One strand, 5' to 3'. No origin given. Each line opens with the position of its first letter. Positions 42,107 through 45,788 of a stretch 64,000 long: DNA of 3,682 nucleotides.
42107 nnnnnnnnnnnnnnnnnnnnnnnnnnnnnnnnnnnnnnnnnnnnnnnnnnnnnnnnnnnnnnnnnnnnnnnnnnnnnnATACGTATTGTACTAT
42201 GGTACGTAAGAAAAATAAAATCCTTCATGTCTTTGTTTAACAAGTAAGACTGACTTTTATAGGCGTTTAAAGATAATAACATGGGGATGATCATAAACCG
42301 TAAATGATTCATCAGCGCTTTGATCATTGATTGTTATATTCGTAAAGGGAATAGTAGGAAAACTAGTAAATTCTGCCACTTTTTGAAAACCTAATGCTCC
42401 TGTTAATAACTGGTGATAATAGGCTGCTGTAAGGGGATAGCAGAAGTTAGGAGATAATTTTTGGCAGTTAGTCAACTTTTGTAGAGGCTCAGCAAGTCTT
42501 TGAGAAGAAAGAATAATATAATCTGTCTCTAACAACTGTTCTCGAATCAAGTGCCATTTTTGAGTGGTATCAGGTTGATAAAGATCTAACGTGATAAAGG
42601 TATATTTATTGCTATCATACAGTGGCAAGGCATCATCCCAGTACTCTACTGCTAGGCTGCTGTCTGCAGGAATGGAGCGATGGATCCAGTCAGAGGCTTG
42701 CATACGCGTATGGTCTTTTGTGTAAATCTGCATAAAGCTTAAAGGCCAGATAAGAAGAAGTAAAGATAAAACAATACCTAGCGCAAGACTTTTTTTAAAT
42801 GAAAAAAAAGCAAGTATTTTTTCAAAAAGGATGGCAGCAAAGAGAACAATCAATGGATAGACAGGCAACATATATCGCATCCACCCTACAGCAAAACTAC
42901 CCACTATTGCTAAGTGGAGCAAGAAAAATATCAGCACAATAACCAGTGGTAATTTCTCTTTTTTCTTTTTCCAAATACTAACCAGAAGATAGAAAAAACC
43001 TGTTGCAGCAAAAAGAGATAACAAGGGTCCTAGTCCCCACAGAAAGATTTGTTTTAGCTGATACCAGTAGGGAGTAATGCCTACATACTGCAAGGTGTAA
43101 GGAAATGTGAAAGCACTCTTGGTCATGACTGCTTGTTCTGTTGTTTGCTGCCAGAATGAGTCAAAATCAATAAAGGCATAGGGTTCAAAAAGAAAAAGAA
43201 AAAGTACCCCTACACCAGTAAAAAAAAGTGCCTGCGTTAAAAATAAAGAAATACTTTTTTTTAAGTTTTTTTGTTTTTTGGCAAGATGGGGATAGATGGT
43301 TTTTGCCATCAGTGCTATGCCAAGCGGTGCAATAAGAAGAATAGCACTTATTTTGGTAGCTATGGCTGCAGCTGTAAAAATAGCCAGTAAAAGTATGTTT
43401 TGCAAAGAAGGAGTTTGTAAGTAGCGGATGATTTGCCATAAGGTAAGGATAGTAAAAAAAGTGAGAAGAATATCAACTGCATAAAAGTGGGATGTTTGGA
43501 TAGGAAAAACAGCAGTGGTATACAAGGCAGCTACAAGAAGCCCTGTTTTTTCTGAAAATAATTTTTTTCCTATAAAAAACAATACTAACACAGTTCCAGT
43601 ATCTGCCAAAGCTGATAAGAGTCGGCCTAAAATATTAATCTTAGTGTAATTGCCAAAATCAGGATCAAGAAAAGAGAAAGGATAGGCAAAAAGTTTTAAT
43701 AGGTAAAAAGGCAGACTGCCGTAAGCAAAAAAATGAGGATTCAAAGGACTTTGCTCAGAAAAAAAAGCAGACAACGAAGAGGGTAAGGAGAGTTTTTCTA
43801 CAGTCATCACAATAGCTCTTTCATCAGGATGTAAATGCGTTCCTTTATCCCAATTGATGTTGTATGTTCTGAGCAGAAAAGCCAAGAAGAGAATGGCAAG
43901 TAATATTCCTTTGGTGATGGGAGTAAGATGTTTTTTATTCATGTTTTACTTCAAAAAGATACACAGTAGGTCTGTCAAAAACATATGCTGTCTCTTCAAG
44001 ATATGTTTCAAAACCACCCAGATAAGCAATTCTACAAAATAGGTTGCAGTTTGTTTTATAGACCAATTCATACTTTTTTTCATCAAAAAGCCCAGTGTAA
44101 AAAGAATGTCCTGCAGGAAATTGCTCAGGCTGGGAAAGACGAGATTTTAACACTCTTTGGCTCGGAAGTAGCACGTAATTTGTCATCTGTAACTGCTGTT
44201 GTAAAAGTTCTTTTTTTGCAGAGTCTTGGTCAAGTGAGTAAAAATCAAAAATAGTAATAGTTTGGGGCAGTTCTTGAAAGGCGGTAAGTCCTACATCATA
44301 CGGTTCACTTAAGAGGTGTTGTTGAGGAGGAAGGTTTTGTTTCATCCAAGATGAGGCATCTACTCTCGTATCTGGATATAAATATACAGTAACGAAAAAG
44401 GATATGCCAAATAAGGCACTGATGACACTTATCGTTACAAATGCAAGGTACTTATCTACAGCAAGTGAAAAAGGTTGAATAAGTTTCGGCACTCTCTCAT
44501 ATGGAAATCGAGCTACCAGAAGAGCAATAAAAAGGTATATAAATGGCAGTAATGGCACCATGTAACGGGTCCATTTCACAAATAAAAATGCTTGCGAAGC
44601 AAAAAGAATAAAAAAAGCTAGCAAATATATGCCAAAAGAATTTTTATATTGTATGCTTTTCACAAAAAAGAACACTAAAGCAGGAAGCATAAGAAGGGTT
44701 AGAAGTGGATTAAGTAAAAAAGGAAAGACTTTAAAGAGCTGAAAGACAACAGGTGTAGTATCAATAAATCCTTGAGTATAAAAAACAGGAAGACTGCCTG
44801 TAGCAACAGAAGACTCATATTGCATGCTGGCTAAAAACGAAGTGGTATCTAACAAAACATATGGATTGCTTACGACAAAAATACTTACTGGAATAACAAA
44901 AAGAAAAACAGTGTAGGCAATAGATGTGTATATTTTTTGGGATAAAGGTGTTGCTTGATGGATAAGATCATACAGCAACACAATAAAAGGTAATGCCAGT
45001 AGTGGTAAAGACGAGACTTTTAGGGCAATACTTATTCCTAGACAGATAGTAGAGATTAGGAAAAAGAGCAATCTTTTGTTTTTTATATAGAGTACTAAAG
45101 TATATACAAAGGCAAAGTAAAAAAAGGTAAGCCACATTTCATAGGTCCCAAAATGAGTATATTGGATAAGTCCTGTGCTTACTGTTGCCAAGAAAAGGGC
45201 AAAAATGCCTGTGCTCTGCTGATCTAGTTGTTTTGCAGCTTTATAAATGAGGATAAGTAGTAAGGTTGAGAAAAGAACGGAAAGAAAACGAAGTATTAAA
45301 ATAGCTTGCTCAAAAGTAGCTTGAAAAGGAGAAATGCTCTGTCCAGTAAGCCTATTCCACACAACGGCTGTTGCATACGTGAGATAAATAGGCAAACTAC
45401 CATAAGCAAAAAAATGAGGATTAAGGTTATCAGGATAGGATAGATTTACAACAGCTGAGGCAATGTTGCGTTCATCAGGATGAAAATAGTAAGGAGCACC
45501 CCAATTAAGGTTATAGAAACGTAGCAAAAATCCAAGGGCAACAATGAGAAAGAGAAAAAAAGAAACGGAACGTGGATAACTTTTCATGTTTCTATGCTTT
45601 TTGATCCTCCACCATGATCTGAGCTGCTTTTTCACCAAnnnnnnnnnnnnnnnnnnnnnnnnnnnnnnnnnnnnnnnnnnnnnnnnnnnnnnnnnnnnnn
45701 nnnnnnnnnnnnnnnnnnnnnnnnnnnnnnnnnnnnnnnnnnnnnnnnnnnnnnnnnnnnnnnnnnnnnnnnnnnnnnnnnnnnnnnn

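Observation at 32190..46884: First block of an envelope-glycopolymer cluster: GT-C enzymes, DUF2298 YYY protein, LCP ligase, FemAB-like, epimerase and FAD oxidoreductase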

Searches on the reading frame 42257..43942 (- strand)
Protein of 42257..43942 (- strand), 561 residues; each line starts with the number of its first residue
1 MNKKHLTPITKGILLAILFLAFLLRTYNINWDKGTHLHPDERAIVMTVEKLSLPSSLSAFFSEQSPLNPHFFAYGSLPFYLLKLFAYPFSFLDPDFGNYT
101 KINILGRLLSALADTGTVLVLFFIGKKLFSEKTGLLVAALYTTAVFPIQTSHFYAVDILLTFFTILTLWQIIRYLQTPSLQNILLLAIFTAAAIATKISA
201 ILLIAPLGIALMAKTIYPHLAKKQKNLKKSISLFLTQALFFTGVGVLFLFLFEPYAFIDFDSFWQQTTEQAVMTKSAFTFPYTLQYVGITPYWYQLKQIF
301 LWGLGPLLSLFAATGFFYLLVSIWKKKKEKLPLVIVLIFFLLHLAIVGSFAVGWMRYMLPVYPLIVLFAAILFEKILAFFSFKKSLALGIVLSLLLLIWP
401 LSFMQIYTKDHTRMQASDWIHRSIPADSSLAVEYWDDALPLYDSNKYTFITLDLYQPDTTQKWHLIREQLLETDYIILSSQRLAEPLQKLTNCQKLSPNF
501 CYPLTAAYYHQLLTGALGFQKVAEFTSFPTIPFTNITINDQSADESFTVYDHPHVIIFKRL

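Call 3: search_protein_families(library=pfam, proteins=[window:42257-43942:-], max_evalue=0.01)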
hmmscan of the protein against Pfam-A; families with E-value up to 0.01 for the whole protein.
window:42257-43942:- (561 aa): 3 families
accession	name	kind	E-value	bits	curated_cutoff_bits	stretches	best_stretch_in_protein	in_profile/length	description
PF13231.12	PMT_2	-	2e-12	48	26.1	1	107-224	25-141/160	Dolichyl-phosphate-mannose-protein mannosyltransferase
PF02366.24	PMT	-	5.1e-08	33.2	22.7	1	59-252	40-236/245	Dolichyl-phosphate-mannose-protein mannosyltransferase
PF03901.23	Glyco_transf_22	-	1.2e-06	28.4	23.8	1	82-418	58-376/414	Alg9-like mannosyltransferase family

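Call 5: search_protein_families(library=ncbifam, proteins=[window:42257-43942:-], max_evalue=0.01)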
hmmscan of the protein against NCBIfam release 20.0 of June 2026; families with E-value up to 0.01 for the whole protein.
window:42257-43942:- (561 aa): 2 families
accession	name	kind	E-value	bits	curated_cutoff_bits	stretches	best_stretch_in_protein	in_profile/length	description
TIGR03663.1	TIGR03663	subfamily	4.1e-07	29.4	126.25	1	103-406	70-371/435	flippase activity-associated protein Agl23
NF047510.1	LIC_10190_fam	subfamily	2.1e-06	26.8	100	1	118-351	178-416/424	LIC_10190 family membrane protein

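Call 106: search_solved_structures(query=A5, max_evalue=1)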
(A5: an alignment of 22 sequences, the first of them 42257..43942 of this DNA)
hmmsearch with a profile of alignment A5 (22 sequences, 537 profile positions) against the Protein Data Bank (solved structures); distinct sequences matched with E-value up to 1: 5.
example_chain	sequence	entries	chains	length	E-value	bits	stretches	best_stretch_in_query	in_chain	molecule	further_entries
6p25_B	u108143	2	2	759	1.8e-05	27.1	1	96-241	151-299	Dolichyl-phosphate-mannose--protein mannosyltransferase 2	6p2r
5ezm_A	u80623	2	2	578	0.0045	19.2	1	112-372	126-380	4-amino-4-deoxy-L-arabinose transferase or related glycosyltransferases of PMT family | 4-amino-4-deoxy-L-arabinose (L-Ara4N) transferase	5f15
9s6t_A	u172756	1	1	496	0.061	15.5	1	310-384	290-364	Mannosyltransferase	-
8i9p_Lh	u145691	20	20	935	0.086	15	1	102-224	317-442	dolichyl-diphosphooligosaccharide--protein glycotransferase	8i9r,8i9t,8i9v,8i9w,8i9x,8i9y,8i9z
6yip_A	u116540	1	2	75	0.73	11.9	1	399-453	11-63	Kinesin-like protein KIF20A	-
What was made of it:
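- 42257..43942 (-): GT-C glycosyltransferase paralogue B (PMT_2/PMT/GT22-like; 561 aa). The joint profile hits yeast Pmt2 (6p25, E 1.8e-5) and, weakly, ArnT (E 0.0045) (call 106).
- The best solved relative of the GT-C paralogues is a protein O-mannosyltransferase, Pmt2 (call 106).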

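Call 109: search_dna_similar(query=window:42257-43942:-, collection=plasmids, mode=protein, max_evalue=0.001, max_rows=30)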
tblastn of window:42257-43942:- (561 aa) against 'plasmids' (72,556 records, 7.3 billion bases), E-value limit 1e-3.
No match.
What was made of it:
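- Tried and rejected: tblastn of GT-C paralogue B against plasmids: no match (call 109).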

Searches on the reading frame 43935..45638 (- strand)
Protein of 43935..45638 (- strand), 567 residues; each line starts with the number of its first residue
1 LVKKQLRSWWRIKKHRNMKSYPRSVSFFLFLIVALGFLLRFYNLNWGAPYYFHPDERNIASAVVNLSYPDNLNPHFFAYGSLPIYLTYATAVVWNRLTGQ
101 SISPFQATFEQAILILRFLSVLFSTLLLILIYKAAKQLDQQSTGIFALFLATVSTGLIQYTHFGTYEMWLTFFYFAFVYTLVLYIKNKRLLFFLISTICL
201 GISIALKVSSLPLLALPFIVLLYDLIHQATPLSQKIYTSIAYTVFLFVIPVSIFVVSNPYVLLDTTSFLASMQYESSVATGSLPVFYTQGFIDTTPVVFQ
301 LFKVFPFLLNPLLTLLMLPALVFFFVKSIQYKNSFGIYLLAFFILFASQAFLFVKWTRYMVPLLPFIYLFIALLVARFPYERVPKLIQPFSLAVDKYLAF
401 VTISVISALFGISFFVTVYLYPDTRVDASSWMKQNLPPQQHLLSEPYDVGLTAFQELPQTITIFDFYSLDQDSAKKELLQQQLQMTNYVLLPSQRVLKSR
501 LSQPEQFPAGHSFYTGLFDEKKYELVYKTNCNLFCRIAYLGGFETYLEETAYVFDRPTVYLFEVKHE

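Call 3: search_protein_families(library=pfam, proteins=[window:43935-45638:-], max_evalue=0.01)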
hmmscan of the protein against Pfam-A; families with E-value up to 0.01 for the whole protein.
window:43935-45638:- (567 aa): 1 family
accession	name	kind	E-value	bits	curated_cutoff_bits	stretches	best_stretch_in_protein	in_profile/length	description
PF13231.12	PMT_2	-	1.4e-09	38.9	26.1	1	109-253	17-159/160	Dolichyl-phosphate-mannose-protein mannosyltransferase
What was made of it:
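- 43935..45638 (-): GT-C glycosyltransferase paralogue A (PMT_2; 567 aa from the TTG start). The likely ATG start is at 45587, 4 nt after the flavoenzyme stop. PF13231 scores 38.9 bits against a cut-off of 26.1 (call 3).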

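Call 5: search_protein_families(library=ncbifam, proteins=[window:43935-45638:-], max_evalue=0.01)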
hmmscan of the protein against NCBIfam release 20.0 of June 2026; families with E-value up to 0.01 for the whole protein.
window:43935-45638:- (567 aa): 1 family
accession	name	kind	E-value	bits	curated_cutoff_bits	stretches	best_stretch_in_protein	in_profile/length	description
TIGR03663.1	TIGR03663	subfamily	0.0013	17.8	126.25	1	30-226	5-183/435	flippase activity-associated protein Agl23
